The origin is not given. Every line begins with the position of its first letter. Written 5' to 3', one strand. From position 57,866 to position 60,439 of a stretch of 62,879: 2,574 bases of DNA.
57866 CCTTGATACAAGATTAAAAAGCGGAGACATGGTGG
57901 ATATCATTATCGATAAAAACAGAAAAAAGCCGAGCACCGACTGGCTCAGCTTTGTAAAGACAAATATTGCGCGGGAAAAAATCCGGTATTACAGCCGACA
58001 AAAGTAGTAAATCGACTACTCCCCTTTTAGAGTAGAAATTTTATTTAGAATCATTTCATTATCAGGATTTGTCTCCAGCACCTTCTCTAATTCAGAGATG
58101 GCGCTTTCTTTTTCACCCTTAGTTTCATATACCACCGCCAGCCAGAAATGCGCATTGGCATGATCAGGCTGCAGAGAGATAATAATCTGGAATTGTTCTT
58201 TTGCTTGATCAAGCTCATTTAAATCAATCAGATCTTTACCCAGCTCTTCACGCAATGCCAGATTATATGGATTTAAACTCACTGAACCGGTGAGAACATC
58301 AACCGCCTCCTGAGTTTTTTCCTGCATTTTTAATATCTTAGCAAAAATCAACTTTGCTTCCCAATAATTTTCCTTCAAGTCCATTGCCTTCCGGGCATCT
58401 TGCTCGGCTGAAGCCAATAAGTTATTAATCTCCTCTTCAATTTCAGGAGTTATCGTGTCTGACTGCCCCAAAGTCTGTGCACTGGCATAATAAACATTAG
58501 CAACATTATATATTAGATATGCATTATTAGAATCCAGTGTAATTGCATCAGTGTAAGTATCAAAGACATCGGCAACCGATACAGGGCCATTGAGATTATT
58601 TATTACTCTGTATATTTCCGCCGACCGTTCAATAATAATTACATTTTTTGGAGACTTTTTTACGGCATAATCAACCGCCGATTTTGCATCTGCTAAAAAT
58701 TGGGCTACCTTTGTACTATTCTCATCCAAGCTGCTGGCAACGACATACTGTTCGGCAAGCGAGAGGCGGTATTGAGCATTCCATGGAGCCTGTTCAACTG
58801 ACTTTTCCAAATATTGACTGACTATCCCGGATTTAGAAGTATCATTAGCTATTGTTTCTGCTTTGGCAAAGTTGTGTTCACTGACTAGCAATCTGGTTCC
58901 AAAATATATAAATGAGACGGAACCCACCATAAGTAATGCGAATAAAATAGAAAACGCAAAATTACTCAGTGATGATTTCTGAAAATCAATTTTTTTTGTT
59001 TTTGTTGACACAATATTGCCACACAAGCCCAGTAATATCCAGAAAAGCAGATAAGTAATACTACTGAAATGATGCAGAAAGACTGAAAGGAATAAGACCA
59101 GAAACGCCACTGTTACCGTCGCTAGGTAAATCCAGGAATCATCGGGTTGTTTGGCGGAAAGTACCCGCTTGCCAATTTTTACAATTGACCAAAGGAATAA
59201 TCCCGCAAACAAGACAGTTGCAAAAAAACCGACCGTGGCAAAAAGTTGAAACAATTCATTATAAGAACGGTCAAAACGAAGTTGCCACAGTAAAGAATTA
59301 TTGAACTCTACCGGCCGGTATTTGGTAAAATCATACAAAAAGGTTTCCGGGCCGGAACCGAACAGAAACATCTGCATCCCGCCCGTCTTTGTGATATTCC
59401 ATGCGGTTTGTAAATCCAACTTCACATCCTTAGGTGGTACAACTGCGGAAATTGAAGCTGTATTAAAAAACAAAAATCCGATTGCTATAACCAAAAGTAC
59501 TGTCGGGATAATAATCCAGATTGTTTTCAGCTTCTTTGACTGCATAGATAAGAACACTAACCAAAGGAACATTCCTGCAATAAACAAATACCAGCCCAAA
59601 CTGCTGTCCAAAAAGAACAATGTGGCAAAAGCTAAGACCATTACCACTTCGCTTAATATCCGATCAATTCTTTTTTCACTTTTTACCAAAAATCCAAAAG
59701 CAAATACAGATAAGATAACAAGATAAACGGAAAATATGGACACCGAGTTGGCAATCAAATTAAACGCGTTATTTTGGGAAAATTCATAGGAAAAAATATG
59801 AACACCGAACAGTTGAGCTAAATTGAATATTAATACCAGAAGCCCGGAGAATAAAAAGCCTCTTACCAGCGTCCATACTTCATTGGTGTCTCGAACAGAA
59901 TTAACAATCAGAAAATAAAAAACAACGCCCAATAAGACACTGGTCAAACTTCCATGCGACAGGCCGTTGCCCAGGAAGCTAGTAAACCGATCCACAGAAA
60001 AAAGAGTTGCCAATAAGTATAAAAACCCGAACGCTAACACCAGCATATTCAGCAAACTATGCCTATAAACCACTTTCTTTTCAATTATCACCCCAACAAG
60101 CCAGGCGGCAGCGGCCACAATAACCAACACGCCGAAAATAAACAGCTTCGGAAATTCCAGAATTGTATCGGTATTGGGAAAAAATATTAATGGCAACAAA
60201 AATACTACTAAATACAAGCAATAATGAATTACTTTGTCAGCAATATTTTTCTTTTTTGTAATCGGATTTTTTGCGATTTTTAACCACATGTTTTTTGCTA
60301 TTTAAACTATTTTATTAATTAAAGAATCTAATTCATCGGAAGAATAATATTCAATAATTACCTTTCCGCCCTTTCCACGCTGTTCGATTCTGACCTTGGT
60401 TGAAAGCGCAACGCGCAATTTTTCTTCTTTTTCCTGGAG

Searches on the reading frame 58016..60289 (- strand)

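Call 60: search_protein_families(library=pfam, proteins=[window:58016-60289:-], max_evalue=0.00001)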
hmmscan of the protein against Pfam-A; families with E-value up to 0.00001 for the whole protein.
window:58016-60289:- (757 aa): 7 families
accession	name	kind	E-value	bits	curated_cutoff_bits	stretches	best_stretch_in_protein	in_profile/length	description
PF14559.12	TPR_19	-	7.5e-11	42.6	25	1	688-745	2-59/68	Tetratricopeptide repeat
PF13432.12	TPR_16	-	6.9e-10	39.6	32.7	1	683-744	3-64/65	Tetratricopeptide repeat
PF13414.12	TPR_11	-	9.8e-10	38.4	26.8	0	684-725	1-42/42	TPR repeat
PF13428.12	TPR_14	-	3e-09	37.1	23.5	0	712-748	2-38/44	Tetratricopeptide repeat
PF13431.12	TPR_17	-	4.8e-08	33.1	24.4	0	703-731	5-33/34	Tetratricopeptide repeat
PF07719.23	TPR_2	-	1.2e-07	31.7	27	0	711-744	1-34/34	Tetratricopeptide repeat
PF13181.12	TPR_8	-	2.3e-07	30.9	25.7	0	711-744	1-34/34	Tetratricopeptide repeat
